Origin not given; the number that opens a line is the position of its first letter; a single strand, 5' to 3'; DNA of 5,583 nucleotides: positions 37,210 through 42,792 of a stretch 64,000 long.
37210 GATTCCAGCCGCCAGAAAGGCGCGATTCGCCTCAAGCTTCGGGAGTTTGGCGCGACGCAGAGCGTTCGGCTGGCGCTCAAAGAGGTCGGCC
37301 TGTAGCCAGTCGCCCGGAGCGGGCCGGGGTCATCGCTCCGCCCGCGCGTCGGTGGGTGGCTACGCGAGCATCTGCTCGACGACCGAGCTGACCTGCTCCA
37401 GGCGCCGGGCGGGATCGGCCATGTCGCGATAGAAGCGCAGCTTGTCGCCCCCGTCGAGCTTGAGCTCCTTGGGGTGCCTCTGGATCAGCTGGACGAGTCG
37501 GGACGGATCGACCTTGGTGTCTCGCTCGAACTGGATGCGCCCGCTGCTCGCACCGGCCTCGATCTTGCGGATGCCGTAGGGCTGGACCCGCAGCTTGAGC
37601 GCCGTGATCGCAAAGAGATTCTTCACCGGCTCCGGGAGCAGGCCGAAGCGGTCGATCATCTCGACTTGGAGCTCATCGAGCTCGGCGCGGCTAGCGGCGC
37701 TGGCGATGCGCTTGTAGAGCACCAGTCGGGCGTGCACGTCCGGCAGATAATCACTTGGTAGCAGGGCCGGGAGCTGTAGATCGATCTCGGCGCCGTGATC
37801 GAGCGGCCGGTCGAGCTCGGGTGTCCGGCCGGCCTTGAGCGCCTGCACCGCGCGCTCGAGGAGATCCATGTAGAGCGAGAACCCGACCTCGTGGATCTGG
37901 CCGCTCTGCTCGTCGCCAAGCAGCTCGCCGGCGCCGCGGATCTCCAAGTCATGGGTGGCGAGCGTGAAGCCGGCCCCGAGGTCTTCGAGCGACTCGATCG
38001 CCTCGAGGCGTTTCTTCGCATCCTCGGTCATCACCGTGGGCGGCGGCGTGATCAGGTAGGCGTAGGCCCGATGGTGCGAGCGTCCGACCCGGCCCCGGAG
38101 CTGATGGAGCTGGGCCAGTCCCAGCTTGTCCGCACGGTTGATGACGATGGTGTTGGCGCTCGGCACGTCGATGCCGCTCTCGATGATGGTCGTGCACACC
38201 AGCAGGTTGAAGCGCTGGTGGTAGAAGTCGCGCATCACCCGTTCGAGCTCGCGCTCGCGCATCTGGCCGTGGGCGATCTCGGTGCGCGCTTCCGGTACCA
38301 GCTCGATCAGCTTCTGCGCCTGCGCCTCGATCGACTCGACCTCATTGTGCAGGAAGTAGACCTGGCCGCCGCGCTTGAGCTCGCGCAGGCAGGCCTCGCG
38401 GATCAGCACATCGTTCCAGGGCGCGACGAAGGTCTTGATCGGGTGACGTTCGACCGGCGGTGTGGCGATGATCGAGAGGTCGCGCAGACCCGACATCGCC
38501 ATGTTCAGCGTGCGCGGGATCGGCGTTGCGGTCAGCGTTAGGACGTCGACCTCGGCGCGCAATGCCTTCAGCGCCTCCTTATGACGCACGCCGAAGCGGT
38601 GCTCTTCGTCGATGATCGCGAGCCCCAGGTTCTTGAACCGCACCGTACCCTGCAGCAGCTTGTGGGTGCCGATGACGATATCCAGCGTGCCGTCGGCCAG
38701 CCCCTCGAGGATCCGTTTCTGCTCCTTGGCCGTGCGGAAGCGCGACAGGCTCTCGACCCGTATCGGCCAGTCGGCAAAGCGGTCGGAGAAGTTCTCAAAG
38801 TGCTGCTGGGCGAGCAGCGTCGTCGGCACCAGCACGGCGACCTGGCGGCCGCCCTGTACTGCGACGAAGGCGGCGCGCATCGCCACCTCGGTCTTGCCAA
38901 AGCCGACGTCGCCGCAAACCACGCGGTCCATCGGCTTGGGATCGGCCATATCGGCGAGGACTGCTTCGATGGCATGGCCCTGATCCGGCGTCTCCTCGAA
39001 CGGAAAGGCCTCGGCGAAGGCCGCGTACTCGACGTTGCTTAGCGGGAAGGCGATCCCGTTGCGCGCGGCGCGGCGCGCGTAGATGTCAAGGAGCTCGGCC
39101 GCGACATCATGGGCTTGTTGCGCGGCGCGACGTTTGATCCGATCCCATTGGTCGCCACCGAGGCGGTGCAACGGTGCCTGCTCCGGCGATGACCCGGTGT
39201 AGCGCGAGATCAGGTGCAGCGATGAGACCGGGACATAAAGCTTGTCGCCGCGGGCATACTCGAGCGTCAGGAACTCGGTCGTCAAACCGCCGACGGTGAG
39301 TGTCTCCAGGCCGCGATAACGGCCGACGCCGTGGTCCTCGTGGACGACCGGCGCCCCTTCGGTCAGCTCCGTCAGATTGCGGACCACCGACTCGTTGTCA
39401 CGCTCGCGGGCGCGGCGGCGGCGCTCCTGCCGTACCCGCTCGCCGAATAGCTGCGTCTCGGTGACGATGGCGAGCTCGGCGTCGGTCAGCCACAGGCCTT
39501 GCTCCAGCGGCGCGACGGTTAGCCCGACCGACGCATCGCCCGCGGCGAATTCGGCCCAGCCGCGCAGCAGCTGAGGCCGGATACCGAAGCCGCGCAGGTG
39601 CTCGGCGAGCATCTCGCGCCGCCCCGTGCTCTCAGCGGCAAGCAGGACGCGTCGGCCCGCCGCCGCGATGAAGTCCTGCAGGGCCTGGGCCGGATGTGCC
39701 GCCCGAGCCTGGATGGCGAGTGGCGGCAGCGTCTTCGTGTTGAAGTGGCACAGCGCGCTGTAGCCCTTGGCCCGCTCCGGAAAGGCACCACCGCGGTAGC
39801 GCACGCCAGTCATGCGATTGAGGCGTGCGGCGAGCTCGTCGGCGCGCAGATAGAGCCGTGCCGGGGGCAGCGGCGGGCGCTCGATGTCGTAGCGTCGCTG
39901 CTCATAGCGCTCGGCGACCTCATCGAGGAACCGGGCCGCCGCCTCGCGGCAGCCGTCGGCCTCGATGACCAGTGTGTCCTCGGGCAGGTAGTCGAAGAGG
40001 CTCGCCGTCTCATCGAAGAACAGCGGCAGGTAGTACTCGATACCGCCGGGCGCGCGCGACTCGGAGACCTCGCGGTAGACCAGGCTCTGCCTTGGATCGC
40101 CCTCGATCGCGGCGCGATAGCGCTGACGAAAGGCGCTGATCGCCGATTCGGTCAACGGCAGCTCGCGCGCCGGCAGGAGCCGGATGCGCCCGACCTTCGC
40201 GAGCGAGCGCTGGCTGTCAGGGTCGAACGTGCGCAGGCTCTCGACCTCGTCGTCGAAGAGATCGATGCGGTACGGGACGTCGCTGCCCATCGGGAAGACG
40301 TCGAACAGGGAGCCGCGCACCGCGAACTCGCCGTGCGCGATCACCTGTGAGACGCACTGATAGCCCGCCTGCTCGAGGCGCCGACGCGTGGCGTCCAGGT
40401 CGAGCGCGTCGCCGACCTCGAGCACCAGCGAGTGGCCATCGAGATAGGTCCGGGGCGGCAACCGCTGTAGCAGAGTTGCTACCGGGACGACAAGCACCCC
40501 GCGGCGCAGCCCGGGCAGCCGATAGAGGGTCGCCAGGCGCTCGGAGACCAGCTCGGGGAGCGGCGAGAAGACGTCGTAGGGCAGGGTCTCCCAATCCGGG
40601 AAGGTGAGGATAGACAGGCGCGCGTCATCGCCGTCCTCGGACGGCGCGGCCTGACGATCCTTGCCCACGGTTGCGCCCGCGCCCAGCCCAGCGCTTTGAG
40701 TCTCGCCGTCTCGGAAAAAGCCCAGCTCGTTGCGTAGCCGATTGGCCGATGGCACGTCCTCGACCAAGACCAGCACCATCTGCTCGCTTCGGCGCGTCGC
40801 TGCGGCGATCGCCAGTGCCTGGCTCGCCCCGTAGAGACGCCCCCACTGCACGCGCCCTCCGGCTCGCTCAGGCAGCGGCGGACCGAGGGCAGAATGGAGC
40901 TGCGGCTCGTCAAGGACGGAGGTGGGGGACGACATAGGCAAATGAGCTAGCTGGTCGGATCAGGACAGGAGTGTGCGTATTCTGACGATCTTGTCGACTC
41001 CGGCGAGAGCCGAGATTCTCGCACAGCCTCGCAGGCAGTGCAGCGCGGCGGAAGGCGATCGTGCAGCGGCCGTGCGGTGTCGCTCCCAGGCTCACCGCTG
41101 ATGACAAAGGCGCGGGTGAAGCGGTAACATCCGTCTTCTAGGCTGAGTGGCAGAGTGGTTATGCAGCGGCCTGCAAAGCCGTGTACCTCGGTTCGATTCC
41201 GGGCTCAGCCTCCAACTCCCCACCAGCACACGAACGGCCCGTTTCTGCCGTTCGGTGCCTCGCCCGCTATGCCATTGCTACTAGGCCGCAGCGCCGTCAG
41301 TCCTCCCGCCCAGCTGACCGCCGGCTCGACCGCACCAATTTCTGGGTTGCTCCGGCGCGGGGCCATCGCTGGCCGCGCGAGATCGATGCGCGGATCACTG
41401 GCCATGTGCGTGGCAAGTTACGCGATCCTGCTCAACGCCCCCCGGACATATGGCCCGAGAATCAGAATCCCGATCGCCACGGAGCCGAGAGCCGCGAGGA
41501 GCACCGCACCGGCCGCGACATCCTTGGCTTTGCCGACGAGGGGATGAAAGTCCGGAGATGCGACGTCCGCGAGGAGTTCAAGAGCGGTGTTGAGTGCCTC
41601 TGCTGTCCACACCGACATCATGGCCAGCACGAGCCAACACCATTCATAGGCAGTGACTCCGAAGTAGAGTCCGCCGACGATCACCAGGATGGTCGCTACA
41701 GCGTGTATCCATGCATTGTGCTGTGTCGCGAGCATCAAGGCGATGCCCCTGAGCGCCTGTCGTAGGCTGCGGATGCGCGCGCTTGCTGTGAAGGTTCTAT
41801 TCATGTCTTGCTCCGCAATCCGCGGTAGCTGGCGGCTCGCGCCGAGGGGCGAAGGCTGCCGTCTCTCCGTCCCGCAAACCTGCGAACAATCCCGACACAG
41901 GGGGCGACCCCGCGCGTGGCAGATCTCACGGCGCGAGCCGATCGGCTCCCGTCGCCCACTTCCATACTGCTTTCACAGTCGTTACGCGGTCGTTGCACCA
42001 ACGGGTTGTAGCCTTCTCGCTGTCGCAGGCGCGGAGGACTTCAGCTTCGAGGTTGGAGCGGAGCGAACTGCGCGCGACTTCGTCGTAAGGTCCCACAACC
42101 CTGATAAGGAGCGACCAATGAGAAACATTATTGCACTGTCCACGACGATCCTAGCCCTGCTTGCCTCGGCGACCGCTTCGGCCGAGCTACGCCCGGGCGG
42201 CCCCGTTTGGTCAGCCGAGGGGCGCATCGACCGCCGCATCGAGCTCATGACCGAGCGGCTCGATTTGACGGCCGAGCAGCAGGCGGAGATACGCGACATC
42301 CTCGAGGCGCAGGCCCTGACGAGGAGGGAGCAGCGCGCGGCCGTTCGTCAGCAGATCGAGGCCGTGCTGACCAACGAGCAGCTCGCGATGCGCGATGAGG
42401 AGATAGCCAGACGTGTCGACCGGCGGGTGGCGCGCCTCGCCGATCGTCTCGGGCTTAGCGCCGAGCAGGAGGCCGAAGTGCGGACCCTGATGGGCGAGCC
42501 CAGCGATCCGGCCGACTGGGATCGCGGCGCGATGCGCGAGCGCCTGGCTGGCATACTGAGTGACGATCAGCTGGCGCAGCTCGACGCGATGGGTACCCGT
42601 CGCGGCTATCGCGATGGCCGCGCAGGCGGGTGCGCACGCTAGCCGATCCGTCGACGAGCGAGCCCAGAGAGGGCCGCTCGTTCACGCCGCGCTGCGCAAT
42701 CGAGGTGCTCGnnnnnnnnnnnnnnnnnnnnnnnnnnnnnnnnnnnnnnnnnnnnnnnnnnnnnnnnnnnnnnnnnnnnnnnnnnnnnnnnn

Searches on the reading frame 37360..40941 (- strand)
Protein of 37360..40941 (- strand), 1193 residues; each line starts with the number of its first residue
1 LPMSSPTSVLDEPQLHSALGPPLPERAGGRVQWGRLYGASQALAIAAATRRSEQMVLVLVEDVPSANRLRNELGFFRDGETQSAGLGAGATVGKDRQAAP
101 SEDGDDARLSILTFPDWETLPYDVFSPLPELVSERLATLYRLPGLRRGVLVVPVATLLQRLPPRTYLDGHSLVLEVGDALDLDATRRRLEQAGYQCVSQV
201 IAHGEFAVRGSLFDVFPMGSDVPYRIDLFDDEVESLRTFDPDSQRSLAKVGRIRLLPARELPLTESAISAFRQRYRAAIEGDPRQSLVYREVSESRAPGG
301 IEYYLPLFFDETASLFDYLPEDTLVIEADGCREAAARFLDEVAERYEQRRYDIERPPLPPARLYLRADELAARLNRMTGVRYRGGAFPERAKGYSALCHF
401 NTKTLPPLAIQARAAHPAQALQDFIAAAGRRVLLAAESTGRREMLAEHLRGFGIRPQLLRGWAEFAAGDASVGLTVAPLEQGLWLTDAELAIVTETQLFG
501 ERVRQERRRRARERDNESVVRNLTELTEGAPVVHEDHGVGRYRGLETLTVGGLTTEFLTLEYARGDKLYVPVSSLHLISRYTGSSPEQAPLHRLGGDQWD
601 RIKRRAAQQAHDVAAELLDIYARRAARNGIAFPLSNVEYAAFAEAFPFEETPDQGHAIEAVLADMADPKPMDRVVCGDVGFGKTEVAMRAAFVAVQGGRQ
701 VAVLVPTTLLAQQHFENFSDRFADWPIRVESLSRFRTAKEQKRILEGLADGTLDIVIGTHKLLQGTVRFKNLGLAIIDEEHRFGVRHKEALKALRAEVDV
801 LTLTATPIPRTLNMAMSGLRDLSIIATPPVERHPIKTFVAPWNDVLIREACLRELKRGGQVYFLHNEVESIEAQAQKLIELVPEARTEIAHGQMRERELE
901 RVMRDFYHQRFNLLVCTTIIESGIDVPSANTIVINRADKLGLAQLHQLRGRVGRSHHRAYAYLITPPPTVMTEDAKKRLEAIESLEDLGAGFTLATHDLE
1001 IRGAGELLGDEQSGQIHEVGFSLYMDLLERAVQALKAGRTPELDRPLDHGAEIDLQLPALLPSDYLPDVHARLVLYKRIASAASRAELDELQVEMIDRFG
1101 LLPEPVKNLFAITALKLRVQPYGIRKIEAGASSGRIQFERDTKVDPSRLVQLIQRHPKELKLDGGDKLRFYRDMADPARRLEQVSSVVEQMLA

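Call 16: search_protein_families(library=ncbifam, proteins=[window:37360-40941:-], max_evalue=0.00001)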
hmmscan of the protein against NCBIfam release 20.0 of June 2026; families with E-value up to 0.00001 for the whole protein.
window:37360-40941:- (1193 aa): 28 families (the best 25 are shown)
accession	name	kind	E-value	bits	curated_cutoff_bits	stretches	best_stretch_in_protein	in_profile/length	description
NF007966.0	PRK10689.1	equivalog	0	1519.4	1329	1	110-1191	66-1142/1148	transcription-repair coupling factor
TIGR00580.2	mfd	equivalog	0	1072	800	1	190-1128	2-907/907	transcription-repair coupling factor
NF008168.0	PRK10917.2-2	equivalog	2.3e-125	419.8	718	1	626-1017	342-739/795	ATP-dependent DNA helicase RecG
NF008165.0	PRK10917.1-3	equivalog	2.3e-119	399.9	711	1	623-1016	238-635/692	ATP-dependent DNA helicase RecG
TIGR00643.1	recG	equivalog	1.7e-117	393.7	659.4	1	628-1016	214-608/629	ATP-dependent DNA helicase RecG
NF008163.0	PRK10917.1-1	equivalog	9.9e-101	338.1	796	1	621-1016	238-643/692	ATP-dependent DNA helicase RecG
NF008170.0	PRK10917.2-4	equivalog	1e-99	334.6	975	1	639-1015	390-770/826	ATP-dependent DNA helicase RecG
NF008164.0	PRK10917.1-2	equivalog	2.2e-98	330.4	785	1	640-1015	267-645/704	ATP-dependent DNA helicase RecG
NF008166.0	PRK10917.1-4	equivalog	2e-90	303.9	864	1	638-1015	265-655/705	ATP-dependent DNA helicase RecG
NF008167.0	PRK10917.2-1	equivalog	8.4e-81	272.1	995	1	638-1019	273-690/744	ATP-dependent DNA helicase RecG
NF008169.0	PRK10917.2-3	equivalog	6.8e-61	206.6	555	1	636-1017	216-584/610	ATP-dependent DNA helicase RecG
NF003673.1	PRK05298.1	equivalog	6e-20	71.2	743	1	147-267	131-252/653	excinuclease ABC subunit UvrB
TIGR00631.1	uvrb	equivalog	1.9e-19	69.4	750.1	1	141-267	126-252/658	excinuclease ABC subunit UvrB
TIGR00595.1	priA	equivalog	3.5e-18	65.5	230.35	1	675-790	2-112/509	replication restart helicase PriA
NF004070.0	PRK05580.2-2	equivalog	7.8e-17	60.7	921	1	651-786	198-328/729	primosomal protein N'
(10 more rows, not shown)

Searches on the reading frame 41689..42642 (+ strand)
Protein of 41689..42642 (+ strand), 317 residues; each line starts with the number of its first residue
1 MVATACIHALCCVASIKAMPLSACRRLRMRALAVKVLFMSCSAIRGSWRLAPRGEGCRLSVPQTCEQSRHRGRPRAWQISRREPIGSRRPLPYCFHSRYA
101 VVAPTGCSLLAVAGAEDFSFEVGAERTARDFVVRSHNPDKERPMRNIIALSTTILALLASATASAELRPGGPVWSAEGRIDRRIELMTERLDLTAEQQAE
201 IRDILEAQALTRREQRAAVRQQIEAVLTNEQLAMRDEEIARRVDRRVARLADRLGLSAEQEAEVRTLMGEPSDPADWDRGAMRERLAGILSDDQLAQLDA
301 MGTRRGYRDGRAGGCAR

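Call 16: search_protein_families(library=ncbifam, proteins=[window:41689-42642:+], max_evalue=0.00001)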
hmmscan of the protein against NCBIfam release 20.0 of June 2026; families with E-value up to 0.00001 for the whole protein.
window:41689-42642:+ (317 aa): 0 families

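Call 76: search_protein_families(library=pfam, proteins=[window:41689-42642:+], max_evalue=0.001)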
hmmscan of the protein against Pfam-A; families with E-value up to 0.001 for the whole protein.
window:41689-42642:+ (317 aa): 2 families
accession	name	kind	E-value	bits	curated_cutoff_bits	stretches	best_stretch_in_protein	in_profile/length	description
PF13801.11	Metal_resist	-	1.8e-05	25.4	29.2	1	155-227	7-76/125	Heavy-metal resistance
PF07813.17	LTXXQ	-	5e-05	24.4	24.3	0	180-266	2-98/100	LTXXQ motif family protein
